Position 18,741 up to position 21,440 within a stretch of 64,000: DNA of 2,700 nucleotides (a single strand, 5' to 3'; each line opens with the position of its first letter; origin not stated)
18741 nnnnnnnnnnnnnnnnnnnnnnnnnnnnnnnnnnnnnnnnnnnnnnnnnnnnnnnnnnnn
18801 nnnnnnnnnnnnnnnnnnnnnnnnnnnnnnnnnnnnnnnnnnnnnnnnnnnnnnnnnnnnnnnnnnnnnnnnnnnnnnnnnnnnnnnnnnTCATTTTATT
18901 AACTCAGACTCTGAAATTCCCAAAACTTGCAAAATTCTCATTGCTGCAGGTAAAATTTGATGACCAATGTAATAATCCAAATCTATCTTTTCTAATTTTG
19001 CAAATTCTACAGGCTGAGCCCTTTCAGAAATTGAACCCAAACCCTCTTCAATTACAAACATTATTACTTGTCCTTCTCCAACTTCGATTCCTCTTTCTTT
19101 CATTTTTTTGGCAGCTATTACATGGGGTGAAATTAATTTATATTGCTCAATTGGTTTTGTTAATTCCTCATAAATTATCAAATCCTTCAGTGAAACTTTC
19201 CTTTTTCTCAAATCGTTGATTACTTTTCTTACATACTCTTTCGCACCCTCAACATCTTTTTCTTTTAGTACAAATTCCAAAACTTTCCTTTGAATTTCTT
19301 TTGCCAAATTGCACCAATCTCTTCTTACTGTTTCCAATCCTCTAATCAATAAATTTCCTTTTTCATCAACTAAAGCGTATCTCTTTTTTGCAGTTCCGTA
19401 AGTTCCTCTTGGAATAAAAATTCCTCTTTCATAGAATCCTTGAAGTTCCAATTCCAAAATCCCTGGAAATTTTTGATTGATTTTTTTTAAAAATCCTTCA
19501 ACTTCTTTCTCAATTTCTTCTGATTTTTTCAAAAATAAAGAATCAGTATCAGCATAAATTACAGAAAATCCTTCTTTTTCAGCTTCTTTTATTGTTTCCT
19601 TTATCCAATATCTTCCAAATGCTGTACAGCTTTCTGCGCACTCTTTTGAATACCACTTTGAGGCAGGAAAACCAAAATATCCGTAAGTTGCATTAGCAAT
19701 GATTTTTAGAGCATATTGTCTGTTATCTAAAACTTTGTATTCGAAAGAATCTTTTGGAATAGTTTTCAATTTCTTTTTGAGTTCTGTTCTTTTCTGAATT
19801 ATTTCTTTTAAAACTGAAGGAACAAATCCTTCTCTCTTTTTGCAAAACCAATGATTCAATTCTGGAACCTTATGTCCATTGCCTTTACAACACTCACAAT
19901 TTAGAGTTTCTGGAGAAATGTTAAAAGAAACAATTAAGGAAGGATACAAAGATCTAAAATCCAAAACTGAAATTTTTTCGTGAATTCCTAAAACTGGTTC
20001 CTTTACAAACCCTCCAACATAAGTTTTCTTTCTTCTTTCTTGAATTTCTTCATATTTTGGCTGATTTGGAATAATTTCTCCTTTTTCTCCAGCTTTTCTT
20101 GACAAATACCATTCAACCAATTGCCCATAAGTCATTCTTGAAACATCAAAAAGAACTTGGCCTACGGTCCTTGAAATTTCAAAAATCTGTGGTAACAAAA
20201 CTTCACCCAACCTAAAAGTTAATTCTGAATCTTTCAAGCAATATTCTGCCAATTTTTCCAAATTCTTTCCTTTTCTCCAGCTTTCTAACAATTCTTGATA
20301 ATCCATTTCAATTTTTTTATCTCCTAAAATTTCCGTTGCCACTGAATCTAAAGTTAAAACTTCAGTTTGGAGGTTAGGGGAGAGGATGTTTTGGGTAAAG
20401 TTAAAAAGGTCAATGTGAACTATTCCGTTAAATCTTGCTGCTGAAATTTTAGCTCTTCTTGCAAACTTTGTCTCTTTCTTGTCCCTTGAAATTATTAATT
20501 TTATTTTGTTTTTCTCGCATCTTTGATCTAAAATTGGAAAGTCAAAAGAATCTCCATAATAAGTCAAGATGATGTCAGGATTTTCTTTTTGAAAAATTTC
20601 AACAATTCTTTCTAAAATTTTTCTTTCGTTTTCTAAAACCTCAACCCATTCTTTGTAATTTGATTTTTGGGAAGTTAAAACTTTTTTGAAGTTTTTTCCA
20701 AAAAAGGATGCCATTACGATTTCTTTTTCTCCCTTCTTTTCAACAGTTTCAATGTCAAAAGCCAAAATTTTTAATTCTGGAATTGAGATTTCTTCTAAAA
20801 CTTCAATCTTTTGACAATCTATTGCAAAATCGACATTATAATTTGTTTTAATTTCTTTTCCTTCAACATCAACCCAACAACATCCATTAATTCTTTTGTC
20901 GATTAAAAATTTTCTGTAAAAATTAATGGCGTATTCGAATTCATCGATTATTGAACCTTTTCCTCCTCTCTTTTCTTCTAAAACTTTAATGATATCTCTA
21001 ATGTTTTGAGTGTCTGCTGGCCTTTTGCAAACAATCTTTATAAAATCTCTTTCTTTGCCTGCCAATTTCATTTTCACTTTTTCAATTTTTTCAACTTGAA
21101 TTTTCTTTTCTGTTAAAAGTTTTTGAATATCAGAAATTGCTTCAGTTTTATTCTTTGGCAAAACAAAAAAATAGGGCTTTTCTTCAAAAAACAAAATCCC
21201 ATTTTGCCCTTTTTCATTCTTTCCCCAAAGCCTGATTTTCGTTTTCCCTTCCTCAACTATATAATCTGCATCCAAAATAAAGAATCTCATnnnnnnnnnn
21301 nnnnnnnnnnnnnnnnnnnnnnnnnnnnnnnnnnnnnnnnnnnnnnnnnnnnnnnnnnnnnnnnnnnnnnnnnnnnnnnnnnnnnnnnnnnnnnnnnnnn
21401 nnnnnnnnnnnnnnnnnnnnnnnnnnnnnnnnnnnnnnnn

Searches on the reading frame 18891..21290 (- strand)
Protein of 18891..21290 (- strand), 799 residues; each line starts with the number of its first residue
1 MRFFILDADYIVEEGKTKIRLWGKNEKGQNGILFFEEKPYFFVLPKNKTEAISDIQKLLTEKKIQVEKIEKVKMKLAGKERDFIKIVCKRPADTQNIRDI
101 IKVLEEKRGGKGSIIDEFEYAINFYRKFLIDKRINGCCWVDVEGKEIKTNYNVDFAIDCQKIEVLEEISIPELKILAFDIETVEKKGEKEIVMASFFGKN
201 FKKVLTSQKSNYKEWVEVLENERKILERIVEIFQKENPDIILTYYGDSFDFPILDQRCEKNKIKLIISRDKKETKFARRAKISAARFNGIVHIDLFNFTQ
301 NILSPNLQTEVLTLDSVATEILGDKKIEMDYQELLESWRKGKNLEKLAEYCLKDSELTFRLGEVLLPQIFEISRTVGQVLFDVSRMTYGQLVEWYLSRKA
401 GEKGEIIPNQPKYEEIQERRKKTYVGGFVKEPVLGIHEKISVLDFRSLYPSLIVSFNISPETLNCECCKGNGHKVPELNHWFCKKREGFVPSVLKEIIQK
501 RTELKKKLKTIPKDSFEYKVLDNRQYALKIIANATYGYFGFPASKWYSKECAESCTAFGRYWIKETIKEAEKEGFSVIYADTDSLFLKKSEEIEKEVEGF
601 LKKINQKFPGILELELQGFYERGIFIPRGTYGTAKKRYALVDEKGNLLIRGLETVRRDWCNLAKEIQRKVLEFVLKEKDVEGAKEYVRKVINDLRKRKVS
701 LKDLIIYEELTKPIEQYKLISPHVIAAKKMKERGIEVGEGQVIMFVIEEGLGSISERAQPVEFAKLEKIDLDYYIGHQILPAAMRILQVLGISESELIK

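Call 3: search_protein_families(library=pfam, proteins=[window:18891-21290:-], max_evalue=0.01)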
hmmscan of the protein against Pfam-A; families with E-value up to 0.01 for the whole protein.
window:18891-21290:- (799 aa): 5 families
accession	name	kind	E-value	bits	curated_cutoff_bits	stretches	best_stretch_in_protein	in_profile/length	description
PF00136.26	DNA_pol_B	-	1e-72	245.8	23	1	391-789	14-452/453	DNA polymerase family B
PF03104.25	DNA_pol_B_exo1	-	2.7e-28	99.4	23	1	116-304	2-233/242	DNA polymerase family B, exonuclease domain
PF10108.15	DNA_pol_B_exo2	-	1.6e-10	41.5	24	1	218-359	33-167/213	Predicted 3'-5' exonuclease related to the exonuclease domain of PolB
PF13482.12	RNase_H_2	-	6.3e-07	29.9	22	1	178-364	3-163/165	RNase_H superfamily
PF01612.26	DNA_pol_A_exo1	-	0.0008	19.7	23.6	1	297-368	106-171/173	3'-5' exonuclease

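Call 4: search_protein_families(library=ncbifam, proteins=[window:18891-21290:-], max_evalue=0.01)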
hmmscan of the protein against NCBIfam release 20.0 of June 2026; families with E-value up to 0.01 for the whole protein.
window:18891-21290:- (799 aa): 10 families
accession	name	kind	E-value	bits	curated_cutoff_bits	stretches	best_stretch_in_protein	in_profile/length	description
TIGR00592.1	pol2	superfamily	3.5e-98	330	239.95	2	420-787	796-1175/1176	DNA polymerase (pol2)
NF004421.0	PRK05762.1-2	equivalog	3.9e-86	290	570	1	4-797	10-787/795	DNA polymerase II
NF004417.0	PRK05761.1-3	equivalog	2.5e-82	277.2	780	1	6-797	41-851/858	DNA-directed DNA polymerase I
NF004419.0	PRK05761.1-5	equivalog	1.6e-70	238.2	1285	1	180-797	310-920/932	DNA-directed DNA polymerase I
NF004422.0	PRK05762.1-4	equivalog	3.9e-60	204.1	1103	1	6-791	10-775/789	DNA polymerase II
NF004415.0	PRK05761.1-1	equivalog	1.9e-58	198.2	1289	1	3-796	51-863/883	DNA-directed DNA polymerase I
NF004418.0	PRK05761.1-4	subfamily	6e-52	176.8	692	1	425-796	324-699/717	type B DNA-directed DNA polymerase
NF004420.0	PRK05762.1-1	equivalog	1.2e-51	176.3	1435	1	97-789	86-767/783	DNA polymerase II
NF004416.0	PRK05761.1-2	equivalog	1.8e-42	145.6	516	1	352-783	243-641/665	type B DNA-directed DNA polymerase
NF004963.0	PRK06309.1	equivalog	0.00011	21.9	245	1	239-337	81-178/232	DNA polymerase III subunit epsilon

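Call 15: find_homologous_proteins(query=window:18891-21290:-, max_evalue=1e-10)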
Query window:18891-21290:- (799 aa): 1397 proteins with E <= 1e-10 among 8000 candidates; the best 120 are listed.
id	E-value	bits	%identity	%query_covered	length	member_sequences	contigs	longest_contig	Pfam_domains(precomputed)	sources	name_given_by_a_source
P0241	0.0e+0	1654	91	100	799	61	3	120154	PF00136.27,PF13482.13,PF10108.16,PF03104.26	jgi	jgi:DNA polymerase I/DNA polymerase-2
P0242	0.0e+0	1638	90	100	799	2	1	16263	PF00136.27,PF13482.13,PF10108.16,PF03104.26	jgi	jgi:DNA polymerase I/DNA polymerase-2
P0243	0.0e+0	1628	90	100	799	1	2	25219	PF00136.27,PF10108.16,PF03104.26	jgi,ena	jgi:DNA polymerase I/DNA polymerase-2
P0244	0.0e+0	1626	90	100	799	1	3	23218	PF00136.27,PF10108.16,PF03104.26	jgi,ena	-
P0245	0.0e+0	1599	89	100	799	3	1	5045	PF00136.27,PF13482.13,PF10108.16,PF03104.26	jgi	jgi:DNA polymerase I/DNA polymerase-2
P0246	0.0e+0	1545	86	100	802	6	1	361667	PF00136.27,PF13482.13,PF10108.16,PF03104.26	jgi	jgi:DNA polymerase elongation subunit (family B)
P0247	0.0e+0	1541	85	100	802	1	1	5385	PF00136.27,PF13482.13,PF10108.16,PF03104.26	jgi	jgi:DNA polymerase elongation subunit (family B)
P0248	0.0e+0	1540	85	100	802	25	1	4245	PF00136.27,PF13482.13,PF10108.16,PF03104.26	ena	-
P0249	0.0e+0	1492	82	100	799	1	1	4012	PF00136.27,PF10108.16,PF03104.26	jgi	jgi:DNA polymerase I/DNA polymerase-2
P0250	0.0e+0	1426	78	100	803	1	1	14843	PF00136.27,PF13482.13,PF10108.16,PF03104.26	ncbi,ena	-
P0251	0.0e+0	1409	76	100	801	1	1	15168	PF01612.27,PF00136.27,PF13482.13,PF10108.16,PF03104.26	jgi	jgi:DNA polymerase I/DNA polymerase-2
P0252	0.0e+0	1373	74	100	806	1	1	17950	PF00136.27,PF10108.16,PF03104.26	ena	-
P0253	0.0e+0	1371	74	100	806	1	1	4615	PF00136.27,PF10108.16,PF03104.26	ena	-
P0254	0.0e+0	1365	74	100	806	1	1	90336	PF00136.27,PF10108.16,PF03104.26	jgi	-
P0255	0.0e+0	1296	70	100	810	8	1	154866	PF00136.27,PF13482.13,PF10108.16,PF03104.26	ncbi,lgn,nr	ncbi:MAG: DNA-directed DNA polymerase [Candidatus Desulfofervidus auxilii]|nr:DNA-directed DNA polym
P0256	0.0e+0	1292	69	100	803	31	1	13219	PF03175.19,PF00136.27,PF13482.13,PF10108.16,PF03104.26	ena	-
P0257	0.0e+0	1281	69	100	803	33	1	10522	PF00136.27,PF13482.13,PF10108.16,PF03104.26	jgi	-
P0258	0.0e+0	1276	69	100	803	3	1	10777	PF00136.27,PF13482.13,PF10108.16,PF03104.26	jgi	-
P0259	0.0e+0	1275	70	100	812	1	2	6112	PF01612.27,PF00136.27,PF10108.16,PF03104.26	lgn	-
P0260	0.0e+0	1259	69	100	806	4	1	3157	PF00136.27,PF13482.13,PF03104.26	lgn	-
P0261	0.0e+0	1222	66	100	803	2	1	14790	PF00136.27,PF03104.26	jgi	jgi:DNA polymerase I/DNA polymerase-2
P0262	0.0e+0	1211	65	100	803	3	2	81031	PF03175.19,PF00136.27,PF13482.13,PF10108.16,PF03104.26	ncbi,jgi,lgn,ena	-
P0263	0.0e+0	1199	64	100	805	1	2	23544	PF03175.19,PF00136.27,PF13482.13,PF10108.16,PF03104.26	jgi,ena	-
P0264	0.0e+0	1182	64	100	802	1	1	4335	PF00136.27,PF13482.13,PF10108.16,PF03104.26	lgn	-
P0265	0.0e+0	1179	64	100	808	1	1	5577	PF03175.19,PF00136.27,PF13482.13,PF10108.16,PF03104.26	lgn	-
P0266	0.0e+0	1178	64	100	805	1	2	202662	PF03175.19,PF00136.27,PF13482.13,PF10108.16,PF03104.26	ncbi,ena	-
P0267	0.0e+0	1156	63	99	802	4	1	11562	PF00136.27,PF13482.13,PF10108.16,PF03104.26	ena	-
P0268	0.0e+0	1145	62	100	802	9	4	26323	PF00136.27,PF13482.13,PF10108.16,PF03104.26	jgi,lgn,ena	-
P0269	0.0e+0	1141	62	99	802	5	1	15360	PF00136.27,PF13482.13,PF10108.16,PF03104.26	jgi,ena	-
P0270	0.0e+0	1138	62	99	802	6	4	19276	PF00136.27,PF13482.13,PF10108.16,PF03104.26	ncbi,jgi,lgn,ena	-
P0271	0.0e+0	1123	61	100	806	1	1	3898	PF00136.27,PF10108.16,PF03104.26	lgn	-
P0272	0.0e+0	1115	61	100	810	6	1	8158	PF00136.27,PF13482.13,PF10108.16,PF03104.26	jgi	-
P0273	0.0e+0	1107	60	100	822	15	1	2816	PF03175.19,PF00136.27,PF13482.13,PF10108.16,PF03104.26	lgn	-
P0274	0.0e+0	1104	60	100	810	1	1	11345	PF03175.19,PF00136.27,PF13482.13,PF10108.16,PF03104.26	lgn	-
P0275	0.0e+0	1094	58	100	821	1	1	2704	PF03175.19,PF00136.27,PF13482.13,PF10108.16,PF03104.26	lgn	-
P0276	0.0e+0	1092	59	100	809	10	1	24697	PF03175.19,PF00136.27,PF13482.13,PF10108.16,PF03104.26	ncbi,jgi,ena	-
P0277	0.0e+0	1090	59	100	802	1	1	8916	PF00136.27,PF13482.13,PF10108.16,PF03104.26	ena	-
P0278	0.0e+0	1078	59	100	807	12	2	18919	PF00136.27,PF13482.13,PF10108.16,PF03104.26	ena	-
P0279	0.0e+0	1071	58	100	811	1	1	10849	PF03175.19,PF00136.27,PF13482.13,PF10108.16,PF03104.26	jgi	-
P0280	0.0e+0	1071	58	100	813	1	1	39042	PF03175.19,PF00136.27,PF13482.13,PF10108.16,PF03104.26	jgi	-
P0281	0.0e+0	1056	60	100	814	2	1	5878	PF01612.27,PF03175.19,PF00136.27,PF13482.13,PF10108.16,PF03104.26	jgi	jgi:DNA polymerase I/DNA polymerase-2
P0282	0.0e+0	1047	61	92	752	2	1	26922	PF03175.19,PF00136.27,PF13482.13,PF10108.16,PF03104.26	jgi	-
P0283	0.0e+0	1041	58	100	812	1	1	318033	PF00136.27,PF10108.16,PF03104.26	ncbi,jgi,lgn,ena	-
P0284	0.0e+0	1041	58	100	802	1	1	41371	PF00136.27,PF13482.13,PF10108.16,PF03104.26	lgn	-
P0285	0.0e+0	1040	59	100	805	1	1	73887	PF00136.27,PF10108.16,PF03104.26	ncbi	ncbi:MAG: DNA-directed DNA polymerase [Candidatus Aenigmatarchaeota archaeon]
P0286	0.0e+0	1031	60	91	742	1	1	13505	PF00136.27,PF13482.13,PF10108.16,PF03104.26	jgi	-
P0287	0.0e+0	1029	59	100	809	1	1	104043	PF00136.27,PF10108.16,PF03104.26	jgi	jgi:DNA polymerase Pol2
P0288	0.0e+0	1026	59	100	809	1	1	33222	PF00136.27,PF10108.16,PF03104.26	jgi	jgi:DNA polymerase I/DNA polymerase-2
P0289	0.0e+0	1026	57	100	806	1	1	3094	PF00136.27,PF13482.13,PF10108.16,PF03104.26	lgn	-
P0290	0.0e+0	1021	57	100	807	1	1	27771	PF00136.27,PF13482.13,PF10108.16,PF03104.26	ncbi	-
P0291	0.0e+0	1020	58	100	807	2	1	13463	PF03175.19,PF00136.27,PF10108.16,PF03104.26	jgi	jgi:DNA polymerase I/DNA polymerase-2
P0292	0.0e+0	1018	57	100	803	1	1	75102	PF00136.27,PF13482.13,PF10108.16,PF03104.26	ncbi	-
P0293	0.0e+0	1015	58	100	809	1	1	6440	PF00136.27,PF10108.16,PF03104.26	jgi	jgi:DNA polymerase I/DNA polymerase-2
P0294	0.0e+0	1015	56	100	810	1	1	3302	PF00136.27,PF10108.16,PF03104.26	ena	-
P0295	0.0e+0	1015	63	70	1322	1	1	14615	PF05204.20,PF00136.27,PF14528.12,PF03104.26,PF14890.12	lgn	-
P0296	0.0e+0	1014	57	100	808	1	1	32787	PF03175.19,PF00136.27,PF13482.13,PF10108.16,PF03104.26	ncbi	-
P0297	0.0e+0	1013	57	100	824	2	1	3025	PF03175.19,PF00136.27,PF10108.16,PF03104.26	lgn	-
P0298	2.9e-297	1006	57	99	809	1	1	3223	PF00136.27,PF10108.16,PF03104.26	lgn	-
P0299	3.3e-297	1006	57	100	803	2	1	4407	PF00136.27,PF13482.13,PF10108.16,PF03104.26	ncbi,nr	ncbi:MAG: ribonuclease H-like domain-containing protein [Candidatus Aenigmarchaeota archaeon]|nr:rib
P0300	4.3e-296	1002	57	73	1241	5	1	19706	PF00136.27,PF14528.12,PF10108.16,PF03104.26,PF14890.12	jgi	jgi:DNA polymerase elongation subunit (family B)/intein/homing endonuclease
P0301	9.9e-296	1001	56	100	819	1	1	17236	PF03175.19,PF00136.27,PF10108.16,PF03104.26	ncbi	-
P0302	1.1e-295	1001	94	59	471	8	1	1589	PF03175.19,PF00136.27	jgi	jgi:DNA polymerase I/DNA polymerase-2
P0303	1.3e-295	1001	59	100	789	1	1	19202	PF00136.27,PF13482.13,PF10108.16,PF03104.26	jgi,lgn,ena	-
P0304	1.7e-295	1000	57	100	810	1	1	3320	PF00136.27,PF10108.16,PF03104.26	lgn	-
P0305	3.4e-294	996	56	100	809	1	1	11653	PF00136.27,PF10108.16,PF03104.26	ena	-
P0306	7.5e-294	995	58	100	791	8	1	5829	PF00136.27,PF13482.13,PF10108.16,PF03104.26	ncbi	-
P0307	8.5e-294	995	57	100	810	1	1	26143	PF03175.19,PF00136.27,PF13482.13,PF10108.16,PF03104.26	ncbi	-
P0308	2.9e-293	993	56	100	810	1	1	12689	PF03175.19,PF00136.27,PF13482.13,PF10108.16,PF03104.26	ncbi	-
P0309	2.6e-292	990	56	100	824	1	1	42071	PF00136.27,PF10108.16,PF03104.26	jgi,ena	-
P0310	4.0e-292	989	57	100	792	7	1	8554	PF00136.27,PF13482.13,PF10108.16,PF03104.26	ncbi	-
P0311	6.6e-292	989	57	100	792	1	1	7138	PF00136.27,PF13482.13,PF10108.16,PF03104.26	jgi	-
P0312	2.5e-291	987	57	99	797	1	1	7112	PF00136.27,PF10108.16,PF03104.26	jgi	-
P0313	4.8e-291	986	57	100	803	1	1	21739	PF00136.27,PF13482.13,PF10108.16,PF03104.26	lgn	-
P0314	7.4e-291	985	58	100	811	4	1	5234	PF00136.27,PF13482.13,PF10108.16,PF03104.26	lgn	-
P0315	1.3e-290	984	57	100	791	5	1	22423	PF00136.27,PF13482.13,PF10108.16,PF03104.26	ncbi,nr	ncbi:ribonuclease H-like domain-containing protein [bacterium]|nr:ribonuclease H-like domain-contain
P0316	2.5e-290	983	56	100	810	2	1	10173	PF03175.19,PF00136.27,PF13482.13,PF10108.16,PF03104.26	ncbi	-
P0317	4.9e-290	982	56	100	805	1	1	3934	PF00136.27,PF10108.16,PF03104.26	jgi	-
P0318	4.9e-290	982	56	100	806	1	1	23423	PF00136.27,PF10108.16,PF03104.26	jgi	jgi:DNA polymerase I/DNA polymerase-2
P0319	5.1e-290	982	55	100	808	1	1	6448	PF00136.27,PF10108.16,PF03104.26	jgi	jgi:DNA polymerase I/DNA polymerase-2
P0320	7.0e-290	982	56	100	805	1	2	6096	PF00136.27,PF10108.16,PF03104.26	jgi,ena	-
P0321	1.0e-289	981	56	100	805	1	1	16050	PF00136.27,PF10108.16,PF03104.26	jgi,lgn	jgi:DNA polymerase I/DNA polymerase-2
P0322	1.1e-289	981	56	100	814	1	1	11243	PF00136.27,PF03104.26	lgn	-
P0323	3.2e-289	980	53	70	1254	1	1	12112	PF00136.27,PF14528.12,PF10108.16,PF03104.26,PF14890.12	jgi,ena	-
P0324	5.0e-289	979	55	100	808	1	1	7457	PF00136.27,PF10108.16,PF03104.26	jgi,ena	-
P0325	7.5e-289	978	57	100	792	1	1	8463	PF00136.27,PF13482.13,PF10108.16,PF03104.26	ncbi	-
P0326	1.2e-288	978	55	100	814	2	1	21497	PF00136.27,PF10108.16,PF03104.26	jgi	jgi:DNA polymerase I/DNA polymerase-2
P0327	1.2e-288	978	55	100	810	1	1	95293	PF00136.27,PF10108.16,PF03104.26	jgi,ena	-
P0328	5.0e-288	976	56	100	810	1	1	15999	PF00136.27,PF13482.13,PF10108.16,PF03104.26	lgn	-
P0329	1.5e-287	974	55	100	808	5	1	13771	PF00136.27,PF10108.16,PF03104.26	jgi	jgi:DNA polymerase I/DNA polymerase-2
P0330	4.3e-287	973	57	100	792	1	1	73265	PF00136.27,PF13482.13,PF10108.16,PF03104.26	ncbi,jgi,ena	-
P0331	6.8e-287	972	52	56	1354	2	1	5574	PF00136.27,PF14528.12,PF10108.16,PF03104.26,PF14890.12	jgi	-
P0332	7.3e-287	972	55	99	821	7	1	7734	PF03175.19,PF00136.27,PF13482.13,PF10108.16,PF03104.26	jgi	-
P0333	1.2e-286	971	55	100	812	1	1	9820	PF03175.19,PF00136.27,PF10108.16,PF03104.26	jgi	-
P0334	1.8e-286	971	57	100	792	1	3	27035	PF00136.27,PF13482.13,PF10108.16,PF03104.26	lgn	-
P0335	2.1e-286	970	55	100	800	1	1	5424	PF00136.27,PF10108.16,PF03104.26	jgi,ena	-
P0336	2.5e-286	970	55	100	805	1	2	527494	PF00136.27,PF10108.16,PF03104.26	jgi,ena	jgi:DNA polymerase I/DNA polymerase-2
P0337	2.7e-286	970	55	100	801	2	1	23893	PF00136.27,PF10108.16,PF03104.26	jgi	jgi:DNA polymerase I/DNA polymerase-2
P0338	1.0e-285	968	57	100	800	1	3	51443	PF00136.27,PF10108.16,PF03104.26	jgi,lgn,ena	-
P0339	1.2e-285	968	54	100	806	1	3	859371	PF00136.27,PF10108.16,PF03104.26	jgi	jgi:DNA polymerase I/DNA polymerase-2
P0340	1.4e-285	968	54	100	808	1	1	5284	PF00136.27,PF10108.16,PF03104.26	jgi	jgi:DNA polymerase elongation subunit (family B)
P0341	5.1e-285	966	55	100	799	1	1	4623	PF00136.27,PF10108.16,PF03104.26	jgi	-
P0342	2.1e-284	964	55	100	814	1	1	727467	PF00136.27,PF10108.16,PF03104.26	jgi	jgi:DNA polymerase I/DNA polymerase-2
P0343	2.1e-284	964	55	100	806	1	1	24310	PF00136.27,PF10108.16,PF03104.26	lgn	-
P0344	2.7e-284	963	56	100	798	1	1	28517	PF00136.27,PF13482.13,PF10108.16,PF03104.26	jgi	-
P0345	2.9e-284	963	55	100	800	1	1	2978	PF00136.27,PF10108.16,PF03104.26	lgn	-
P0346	2.9e-284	963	55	99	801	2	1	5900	PF00136.27,PF10108.16,PF03104.26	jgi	jgi:DNA polymerase I/DNA polymerase-2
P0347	3.0e-284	963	54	100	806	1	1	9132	PF00136.27,PF10108.16,PF03104.26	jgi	jgi:DNA polymerase I/DNA polymerase-2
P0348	3.5e-284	963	57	100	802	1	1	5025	PF00136.27,PF10108.16,PF03104.26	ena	-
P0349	6.1e-284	962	55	100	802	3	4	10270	PF00136.27,PF10108.16,PF03104.26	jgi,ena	-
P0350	6.9e-284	962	53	100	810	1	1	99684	PF00136.27,PF10108.16,PF03104.26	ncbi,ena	-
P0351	1.3e-283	961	56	100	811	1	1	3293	PF03175.19,PF00136.27,PF13482.13,PF10108.16,PF03104.26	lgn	-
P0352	2.0e-283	960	55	100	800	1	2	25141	PF00136.27,PF10108.16,PF03104.26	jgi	jgi:DNA polymerase I/DNA polymerase-2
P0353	6.9e-283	959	54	100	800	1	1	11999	PF00136.27,PF10108.16,PF03104.26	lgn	-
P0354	9.4e-283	958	54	100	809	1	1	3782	PF00136.27,PF10108.16,PF03104.26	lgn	-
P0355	1.2e-282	958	55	100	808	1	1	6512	PF00136.27,PF10108.16,PF03104.26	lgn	-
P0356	1.3e-282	958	55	100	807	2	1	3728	PF00136.27,PF10108.16,PF03104.26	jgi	jgi:DNA polymerase Pol2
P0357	4.4e-282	956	55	100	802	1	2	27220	PF00136.27,PF10108.16,PF03104.26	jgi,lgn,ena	-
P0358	5.0e-282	956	54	100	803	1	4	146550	PF00136.27,PF10108.16,PF03104.26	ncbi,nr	ncbi:MAG: hypothetical protein GTN40_03195 [Candidatus Aenigmarchaeota archaeon]|nr:hypothetical pro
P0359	1.0e-281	955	53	99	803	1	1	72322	PF00136.27,PF10108.16,PF03104.26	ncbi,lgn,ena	-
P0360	1.4e-281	954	54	100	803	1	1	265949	PF00136.27,PF10108.16,PF03104.26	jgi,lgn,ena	-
